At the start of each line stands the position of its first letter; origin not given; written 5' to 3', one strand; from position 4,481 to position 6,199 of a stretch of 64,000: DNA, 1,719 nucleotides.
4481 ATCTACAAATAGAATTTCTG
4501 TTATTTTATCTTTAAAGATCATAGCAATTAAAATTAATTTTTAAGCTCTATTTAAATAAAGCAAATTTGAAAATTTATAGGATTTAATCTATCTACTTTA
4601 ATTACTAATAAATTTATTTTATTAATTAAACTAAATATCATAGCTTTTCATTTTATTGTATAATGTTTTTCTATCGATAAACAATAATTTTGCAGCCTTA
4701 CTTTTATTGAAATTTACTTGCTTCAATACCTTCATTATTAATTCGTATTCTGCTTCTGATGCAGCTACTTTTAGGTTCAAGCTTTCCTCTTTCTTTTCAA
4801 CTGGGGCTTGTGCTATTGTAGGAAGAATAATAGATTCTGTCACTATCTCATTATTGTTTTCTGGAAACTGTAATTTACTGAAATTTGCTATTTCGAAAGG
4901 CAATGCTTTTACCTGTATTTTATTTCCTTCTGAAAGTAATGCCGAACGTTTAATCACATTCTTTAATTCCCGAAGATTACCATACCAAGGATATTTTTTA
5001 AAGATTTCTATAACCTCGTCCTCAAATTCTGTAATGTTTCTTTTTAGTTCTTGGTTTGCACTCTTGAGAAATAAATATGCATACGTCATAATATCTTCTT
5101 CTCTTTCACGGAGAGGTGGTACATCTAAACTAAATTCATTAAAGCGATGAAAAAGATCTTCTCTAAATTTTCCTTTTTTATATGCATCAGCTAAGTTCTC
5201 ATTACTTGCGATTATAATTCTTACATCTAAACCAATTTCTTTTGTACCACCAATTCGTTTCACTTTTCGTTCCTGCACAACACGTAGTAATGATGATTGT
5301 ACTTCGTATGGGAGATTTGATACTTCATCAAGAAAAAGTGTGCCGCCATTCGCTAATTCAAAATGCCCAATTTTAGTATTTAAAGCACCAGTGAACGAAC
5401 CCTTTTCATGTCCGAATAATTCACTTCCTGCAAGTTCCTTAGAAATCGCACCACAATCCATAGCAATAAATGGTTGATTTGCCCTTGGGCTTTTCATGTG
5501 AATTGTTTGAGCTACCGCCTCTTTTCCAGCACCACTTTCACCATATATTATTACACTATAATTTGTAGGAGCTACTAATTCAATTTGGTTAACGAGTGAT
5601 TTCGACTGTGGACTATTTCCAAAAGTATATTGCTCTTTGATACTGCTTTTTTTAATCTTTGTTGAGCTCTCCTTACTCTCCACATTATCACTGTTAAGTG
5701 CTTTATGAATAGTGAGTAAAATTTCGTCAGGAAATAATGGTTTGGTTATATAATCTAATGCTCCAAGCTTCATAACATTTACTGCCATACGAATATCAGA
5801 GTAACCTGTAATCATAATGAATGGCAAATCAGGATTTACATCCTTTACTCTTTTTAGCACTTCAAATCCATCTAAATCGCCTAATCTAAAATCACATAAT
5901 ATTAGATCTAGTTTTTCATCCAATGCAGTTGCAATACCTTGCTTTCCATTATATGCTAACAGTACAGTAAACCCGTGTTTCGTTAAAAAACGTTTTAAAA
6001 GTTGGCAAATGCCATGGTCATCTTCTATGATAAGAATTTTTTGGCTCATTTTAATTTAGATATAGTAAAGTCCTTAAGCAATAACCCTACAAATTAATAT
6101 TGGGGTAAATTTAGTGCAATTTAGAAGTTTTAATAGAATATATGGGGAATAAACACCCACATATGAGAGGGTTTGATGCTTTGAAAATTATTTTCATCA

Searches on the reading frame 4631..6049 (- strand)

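Call 55: search_protein_families(library=pfam, proteins=[window:4631-6049:-], max_evalue=0.001)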
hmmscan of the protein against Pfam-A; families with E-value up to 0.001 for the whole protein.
window:4631-6049:- (472 aa): 8 families
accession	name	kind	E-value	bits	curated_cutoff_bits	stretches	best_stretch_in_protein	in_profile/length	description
PF00158.32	Sigma54_activat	-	3.9e-64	215.8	20.2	1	144-308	3-167/168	Sigma-54 interaction domain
PF00072.30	Response_reg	-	4.1e-27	95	30.2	1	5-114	1-110/111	Response regulator receiver domain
PF25601.1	AAA_lid_14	-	3.9e-21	75.1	27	1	314-391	1-78/87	AAA+ ATPase lid domain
PF14532.12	Sigma54_activ_2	-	4.5e-20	72.7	25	1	143-313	1-138/138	Sigma-54 interaction domain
PF02954.25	HTH_8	-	1e-11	44.8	22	1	432-470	4-42/42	Bacterial regulatory protein, Fis family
PF07728.20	AAA_5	-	1.2e-07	32.3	22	1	166-286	2-125/139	AAA domain (dynein-related subfamily)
PF01078.27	Mg_chelatase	-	9.8e-05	22.3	20.3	0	221-283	93-157/207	Magnesium chelatase, subunit ChlI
PF07724.20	AAA_2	-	0.00057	20.4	27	0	165-284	5-125/166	AAA domain (Cdc48 subfamily)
